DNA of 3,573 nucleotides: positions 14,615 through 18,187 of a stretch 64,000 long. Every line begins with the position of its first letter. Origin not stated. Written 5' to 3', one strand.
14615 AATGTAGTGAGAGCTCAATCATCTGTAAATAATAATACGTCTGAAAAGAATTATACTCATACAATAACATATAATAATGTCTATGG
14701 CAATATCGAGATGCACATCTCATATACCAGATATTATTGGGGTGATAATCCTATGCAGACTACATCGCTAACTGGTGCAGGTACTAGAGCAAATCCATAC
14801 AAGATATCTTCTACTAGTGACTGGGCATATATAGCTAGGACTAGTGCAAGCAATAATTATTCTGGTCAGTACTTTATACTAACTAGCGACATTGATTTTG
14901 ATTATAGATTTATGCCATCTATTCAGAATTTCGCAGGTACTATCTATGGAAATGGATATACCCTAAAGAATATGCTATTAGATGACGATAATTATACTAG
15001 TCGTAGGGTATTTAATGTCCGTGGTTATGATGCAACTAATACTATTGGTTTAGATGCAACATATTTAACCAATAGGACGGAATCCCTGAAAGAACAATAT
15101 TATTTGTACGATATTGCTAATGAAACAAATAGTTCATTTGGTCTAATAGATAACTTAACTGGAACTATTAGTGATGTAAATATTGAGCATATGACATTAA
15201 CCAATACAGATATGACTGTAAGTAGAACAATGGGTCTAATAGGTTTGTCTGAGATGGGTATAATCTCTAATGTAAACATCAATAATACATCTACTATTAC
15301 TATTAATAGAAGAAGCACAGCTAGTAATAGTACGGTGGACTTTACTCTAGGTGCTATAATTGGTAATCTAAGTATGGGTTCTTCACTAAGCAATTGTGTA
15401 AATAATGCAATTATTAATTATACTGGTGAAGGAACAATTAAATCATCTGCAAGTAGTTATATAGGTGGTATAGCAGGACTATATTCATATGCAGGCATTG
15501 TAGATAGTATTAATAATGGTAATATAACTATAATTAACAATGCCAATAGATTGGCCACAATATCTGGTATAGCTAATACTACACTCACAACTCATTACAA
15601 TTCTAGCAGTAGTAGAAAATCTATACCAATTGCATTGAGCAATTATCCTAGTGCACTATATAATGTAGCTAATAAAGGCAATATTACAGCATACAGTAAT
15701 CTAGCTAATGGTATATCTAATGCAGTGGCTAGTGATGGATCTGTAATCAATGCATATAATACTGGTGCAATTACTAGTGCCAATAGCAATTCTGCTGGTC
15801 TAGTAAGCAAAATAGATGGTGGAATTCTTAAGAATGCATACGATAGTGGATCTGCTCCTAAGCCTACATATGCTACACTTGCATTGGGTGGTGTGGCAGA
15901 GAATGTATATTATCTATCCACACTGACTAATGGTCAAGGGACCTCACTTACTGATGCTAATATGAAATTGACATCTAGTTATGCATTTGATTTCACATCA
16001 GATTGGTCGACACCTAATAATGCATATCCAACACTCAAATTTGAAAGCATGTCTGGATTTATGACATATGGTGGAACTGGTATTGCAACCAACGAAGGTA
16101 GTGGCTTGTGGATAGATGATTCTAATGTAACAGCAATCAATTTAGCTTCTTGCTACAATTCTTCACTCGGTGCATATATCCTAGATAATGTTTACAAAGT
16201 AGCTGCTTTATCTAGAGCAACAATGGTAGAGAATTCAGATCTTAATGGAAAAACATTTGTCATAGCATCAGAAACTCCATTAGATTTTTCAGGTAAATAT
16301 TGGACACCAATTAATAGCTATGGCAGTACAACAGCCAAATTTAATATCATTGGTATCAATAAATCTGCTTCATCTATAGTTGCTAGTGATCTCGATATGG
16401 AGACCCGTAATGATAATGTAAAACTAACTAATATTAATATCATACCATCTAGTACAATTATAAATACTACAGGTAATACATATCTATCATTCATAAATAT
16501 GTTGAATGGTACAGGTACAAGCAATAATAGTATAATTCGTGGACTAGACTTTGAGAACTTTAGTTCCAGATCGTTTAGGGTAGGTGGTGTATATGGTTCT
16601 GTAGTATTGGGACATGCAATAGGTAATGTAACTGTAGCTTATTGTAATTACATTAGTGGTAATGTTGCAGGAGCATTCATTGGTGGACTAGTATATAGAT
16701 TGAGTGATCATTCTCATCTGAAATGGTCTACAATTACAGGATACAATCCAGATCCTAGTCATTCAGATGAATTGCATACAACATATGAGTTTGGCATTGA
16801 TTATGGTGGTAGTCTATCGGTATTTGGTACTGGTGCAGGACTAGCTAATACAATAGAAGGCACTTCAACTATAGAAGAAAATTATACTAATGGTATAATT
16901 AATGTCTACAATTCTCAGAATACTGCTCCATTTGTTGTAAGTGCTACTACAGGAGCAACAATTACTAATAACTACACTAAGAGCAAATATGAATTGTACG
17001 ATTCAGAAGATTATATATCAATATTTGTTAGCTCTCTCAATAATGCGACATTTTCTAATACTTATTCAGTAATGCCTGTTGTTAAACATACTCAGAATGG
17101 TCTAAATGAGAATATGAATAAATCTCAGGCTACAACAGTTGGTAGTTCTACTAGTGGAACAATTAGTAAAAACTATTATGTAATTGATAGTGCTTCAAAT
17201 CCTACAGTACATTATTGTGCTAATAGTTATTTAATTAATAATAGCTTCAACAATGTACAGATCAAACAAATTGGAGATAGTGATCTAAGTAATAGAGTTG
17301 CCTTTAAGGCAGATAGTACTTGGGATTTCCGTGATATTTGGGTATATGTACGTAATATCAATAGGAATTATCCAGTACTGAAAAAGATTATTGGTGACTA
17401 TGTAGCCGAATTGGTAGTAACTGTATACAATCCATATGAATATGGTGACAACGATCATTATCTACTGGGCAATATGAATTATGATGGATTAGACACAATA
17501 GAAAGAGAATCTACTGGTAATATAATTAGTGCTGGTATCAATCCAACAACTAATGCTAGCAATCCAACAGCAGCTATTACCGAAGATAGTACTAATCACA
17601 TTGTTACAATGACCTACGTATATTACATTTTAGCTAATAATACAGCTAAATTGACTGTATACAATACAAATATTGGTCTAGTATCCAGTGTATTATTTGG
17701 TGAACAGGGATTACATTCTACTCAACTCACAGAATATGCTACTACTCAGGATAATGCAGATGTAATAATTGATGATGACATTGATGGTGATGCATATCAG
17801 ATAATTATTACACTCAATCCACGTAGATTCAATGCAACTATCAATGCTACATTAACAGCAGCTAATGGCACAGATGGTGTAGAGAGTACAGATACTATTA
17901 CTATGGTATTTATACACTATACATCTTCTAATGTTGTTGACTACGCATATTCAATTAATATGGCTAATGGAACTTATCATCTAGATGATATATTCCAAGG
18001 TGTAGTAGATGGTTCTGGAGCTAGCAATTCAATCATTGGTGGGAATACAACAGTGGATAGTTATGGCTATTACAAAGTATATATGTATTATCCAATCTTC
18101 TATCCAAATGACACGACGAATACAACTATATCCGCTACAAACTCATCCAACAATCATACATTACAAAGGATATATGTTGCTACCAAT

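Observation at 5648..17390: Six GLUG-type beta-helix modules arranged as three tandem pairs, each pair followed by a related beta-sandwich unit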

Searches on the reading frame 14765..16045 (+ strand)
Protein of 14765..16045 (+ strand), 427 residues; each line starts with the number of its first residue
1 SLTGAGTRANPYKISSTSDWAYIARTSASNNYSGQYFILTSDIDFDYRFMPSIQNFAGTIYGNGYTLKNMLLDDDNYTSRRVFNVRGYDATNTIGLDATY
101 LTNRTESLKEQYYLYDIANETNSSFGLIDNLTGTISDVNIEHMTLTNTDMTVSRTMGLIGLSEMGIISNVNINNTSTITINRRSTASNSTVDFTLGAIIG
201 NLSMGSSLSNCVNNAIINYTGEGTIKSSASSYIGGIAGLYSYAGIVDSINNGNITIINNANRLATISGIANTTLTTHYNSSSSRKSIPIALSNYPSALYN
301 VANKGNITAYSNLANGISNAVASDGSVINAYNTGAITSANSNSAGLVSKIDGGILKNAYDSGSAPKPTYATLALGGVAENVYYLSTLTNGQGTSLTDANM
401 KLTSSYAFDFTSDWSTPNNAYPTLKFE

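Call 7: search_protein_families(library=pfam, proteins=[window:14765-16045:+], max_evalue=10)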
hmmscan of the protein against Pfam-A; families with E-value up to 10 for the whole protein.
window:14765-16045:+ (427 aa): 1 family
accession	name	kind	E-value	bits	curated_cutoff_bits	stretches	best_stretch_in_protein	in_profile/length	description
PF19209.5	CoV_S1_C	-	0.19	12.3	27.1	2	293-322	23-52/58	Coronavirus spike glycoprotein S1, C-terminal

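Call 8: search_protein_families(library=ncbifam, proteins=[window:14765-16045:+], max_evalue=10)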
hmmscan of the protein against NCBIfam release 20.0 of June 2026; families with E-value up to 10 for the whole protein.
window:14765-16045:+ (427 aa): 0 families

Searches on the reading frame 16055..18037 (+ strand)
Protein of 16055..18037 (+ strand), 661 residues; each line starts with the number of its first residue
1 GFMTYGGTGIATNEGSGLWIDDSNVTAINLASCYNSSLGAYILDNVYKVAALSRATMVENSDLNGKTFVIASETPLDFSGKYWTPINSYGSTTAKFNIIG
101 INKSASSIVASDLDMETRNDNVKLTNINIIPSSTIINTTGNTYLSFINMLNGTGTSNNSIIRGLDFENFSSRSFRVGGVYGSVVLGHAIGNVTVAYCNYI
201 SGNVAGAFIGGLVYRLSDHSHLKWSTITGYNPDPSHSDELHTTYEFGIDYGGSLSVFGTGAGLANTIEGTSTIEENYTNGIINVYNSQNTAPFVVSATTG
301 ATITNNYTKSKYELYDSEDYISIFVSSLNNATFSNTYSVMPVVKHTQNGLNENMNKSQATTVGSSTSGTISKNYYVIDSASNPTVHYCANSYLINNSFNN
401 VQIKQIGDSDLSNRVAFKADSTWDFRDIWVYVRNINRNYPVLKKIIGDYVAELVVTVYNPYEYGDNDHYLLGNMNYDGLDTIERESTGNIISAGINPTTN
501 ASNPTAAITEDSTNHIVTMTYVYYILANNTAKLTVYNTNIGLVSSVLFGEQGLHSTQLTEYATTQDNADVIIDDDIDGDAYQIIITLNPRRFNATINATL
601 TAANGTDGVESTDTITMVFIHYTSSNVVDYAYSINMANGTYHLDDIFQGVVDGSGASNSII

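Call 78: predict_structure(alignment_id=A10)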
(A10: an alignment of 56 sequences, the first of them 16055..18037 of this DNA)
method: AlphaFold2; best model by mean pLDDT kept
length: 661 residues; sequences in the alignment: 56
mean_pLDDT: 63.5   pTM: 0.65
mean pLDDT of the five models: 63.5, 61.8, 61.8, 59.4, 56.8
residues with pLDDT >= 90: 71; 70-90: 175; 50-70: 209; < 50: 206
segments of 3 or more residues with pLDDT < 50: 1-16, 107-118, 144-155, 178-188, 238-251, 389-394, 446-450, 462-506, 526-532, 536-571, 589-592, 622-628, 645-661
pLDDT, mean of each block of 10 residues (from residue 1): 36 53 89 93 92 88 89 81 71 69 50 49 73 63 49 53 64 54 42 80 71 86 83 52 43 64 88 91 83 90 92 80 88 89 64 56 72 82 55 49 82 82 85 67 61 59 46 42 38 37 48 65 51 47 37 36 40 49 55 51 53 62 47 58 47 33 29
secondary structure, 60 per line:
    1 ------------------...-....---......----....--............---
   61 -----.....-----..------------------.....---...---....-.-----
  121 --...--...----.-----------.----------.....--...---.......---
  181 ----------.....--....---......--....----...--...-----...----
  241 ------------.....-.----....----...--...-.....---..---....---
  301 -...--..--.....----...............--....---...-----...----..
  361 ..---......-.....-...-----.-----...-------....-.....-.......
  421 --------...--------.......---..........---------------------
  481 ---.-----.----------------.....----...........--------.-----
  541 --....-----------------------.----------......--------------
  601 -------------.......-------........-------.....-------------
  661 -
elements in order (helices of 4 or more, strands of 3 or more residues): H23-26 H30-33 E40-43 H46-57 E66-70 E96-100 E104-106 H110-113 E123-125 E128-130 E158-162 E165-167 E171-177 E191-195 E198-201 E205-210 E213-216 E221-223 E226-228 E253-257 E264-267 E272-274 E277-279 E281-285 E294-297 E302-304 E311-315 E320-334 E337-340 E344-346 E359-362 E366-371 E373-377 E403-406 H408-412 H414-420 E429-431 E440-442 H443-446 E450-459 E507-511 E516-526 H543-546 E581-586 E614-620 E628-635 H643-647

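Call 80: fold_search(model_id=the predicted structure, library=pdb)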
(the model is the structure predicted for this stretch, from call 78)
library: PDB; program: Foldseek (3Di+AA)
matches with E <= 10: 158; with E <= 0.001: 1
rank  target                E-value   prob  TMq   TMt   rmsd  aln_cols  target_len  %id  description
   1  3n6z                  2.1e-04  1.00  0.29  0.50   8.0       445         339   12  Crystal structure of a putative immunoglobulin A1 protease (BACOVA_03286) from Bacteroides ovatus at 1.30 A resolution (released 2010-07-21)
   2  1jta                  7.1e-03  0.57  0.16  0.25  14.1       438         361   14  Crystal Structure of Pectate Lyase A (C2 form) (released 2002-06-19)
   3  7o84_A                7.7e-03  0.87  0.20  0.28  13.7       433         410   10  Structure of the PL6 family alginate lyase Pedsa0632 from Pseudopedobacter saltans in complex with substrate (released 2021-07-28)
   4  8bwk_C                1.4e-02  0.63  0.17  0.16  13.4       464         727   11  Metagenomic derived PL6 alginate lyase (released 2023-12-20)
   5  6a40_A                3.5e-02  0.82  0.24  0.30  15.1       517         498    9  complex structure of Alginate lyase AlyF-OU02 with G4 (released 2019-05-01)
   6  1ooc_A                3.7e-02  0.23  0.14  0.21  17.0       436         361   13  Mutations in the T1.5 loop of pectate lyase A (released 2004-03-16)
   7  9ozl_C                3.9e-02  0.20  0.14  0.20  14.5       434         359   11  Crystal structure of the polysaccharide lyase RbmB from Vibrio cholerae (released 2026-03-11)
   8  4xle_A                5.6e-02  0.20  0.17  0.18  22.8       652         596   10  Tailspike protein double mutant D339N/E372A of E. coli bacteriophage HK620 in complex with hexasaccharide (released 2016-01-20)
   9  4xlh                  6.4e-02  0.21  0.17  0.19  23.2       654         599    9  Tailspike protein double mutant D339A/E372A of E. coli bacteriophage HK620 (released 2016-01-20)
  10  2x6x_A                6.4e-02  0.16  0.16  0.17  23.1       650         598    9  Tailspike protein mutant D339N of E.coli bacteriophage HK620 in complex with hexasaccharide (released 2011-03-02)
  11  7bz0_A                6.7e-02  0.54  0.19  0.23  15.2       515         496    9  complex structure of alginate lyase AlyF-OU02 with G6 (released 2021-03-10)
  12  6g0x_A                7.3e-02  0.20  0.17  0.19  22.9       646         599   10  TAILSPIKE PROTEIN OF E. COLI BACTERIOPHAGE HK620 IN COMPLEX WITH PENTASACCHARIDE (released 2018-04-04)
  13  7uvk                  7.7e-02  0.89  0.25  0.14  10.9       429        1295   13  G. haemolysans IgA1 protease (released 2022-11-23)
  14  4xqf                  7.7e-02  0.16  0.16  0.18  22.9       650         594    9  Tailspike protein mutant E372Q (delta D470/N471) of E. coli bacteriophage HK620 (released 2016-01-27)
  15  6nw9_C                8.0e-02  0.09  0.11  0.12  17.6       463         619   10  CRYSTAL STRUCTURE OF A TAILSPIKE PROTEIN 3 (TSP3, ORF212) FROM ESCHERICHIA COLI O157:H7 BACTERIOPHAGE CBA120 (released 2019-06-05)
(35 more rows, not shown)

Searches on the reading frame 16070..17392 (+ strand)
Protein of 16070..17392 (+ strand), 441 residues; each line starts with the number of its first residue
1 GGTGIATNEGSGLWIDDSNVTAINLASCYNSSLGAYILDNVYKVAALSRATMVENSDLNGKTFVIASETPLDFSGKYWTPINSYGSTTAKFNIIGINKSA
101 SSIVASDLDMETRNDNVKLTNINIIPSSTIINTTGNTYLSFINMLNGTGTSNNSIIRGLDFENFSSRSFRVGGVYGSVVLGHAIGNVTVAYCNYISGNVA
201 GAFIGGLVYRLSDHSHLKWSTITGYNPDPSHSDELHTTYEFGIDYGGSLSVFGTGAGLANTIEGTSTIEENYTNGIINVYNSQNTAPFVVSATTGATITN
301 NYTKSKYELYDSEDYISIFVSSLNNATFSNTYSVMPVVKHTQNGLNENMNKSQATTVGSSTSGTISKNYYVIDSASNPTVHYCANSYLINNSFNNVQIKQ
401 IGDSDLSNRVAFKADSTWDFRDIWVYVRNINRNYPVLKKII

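Call 7: search_protein_families(library=pfam, proteins=[window:16070-17392:+], max_evalue=10)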
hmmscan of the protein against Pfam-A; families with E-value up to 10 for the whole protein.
window:16070-17392:+ (441 aa): 1 family
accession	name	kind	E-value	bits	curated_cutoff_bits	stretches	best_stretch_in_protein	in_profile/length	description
PF09641.16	DUF2026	-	0.13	12.4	25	1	18-53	18-53/205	Protein of unknown function (DUF2026)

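Call 8: search_protein_families(library=ncbifam, proteins=[window:16070-17392:+], max_evalue=10)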
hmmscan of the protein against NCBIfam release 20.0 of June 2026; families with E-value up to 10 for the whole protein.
window:16070-17392:+ (441 aa): 0 families
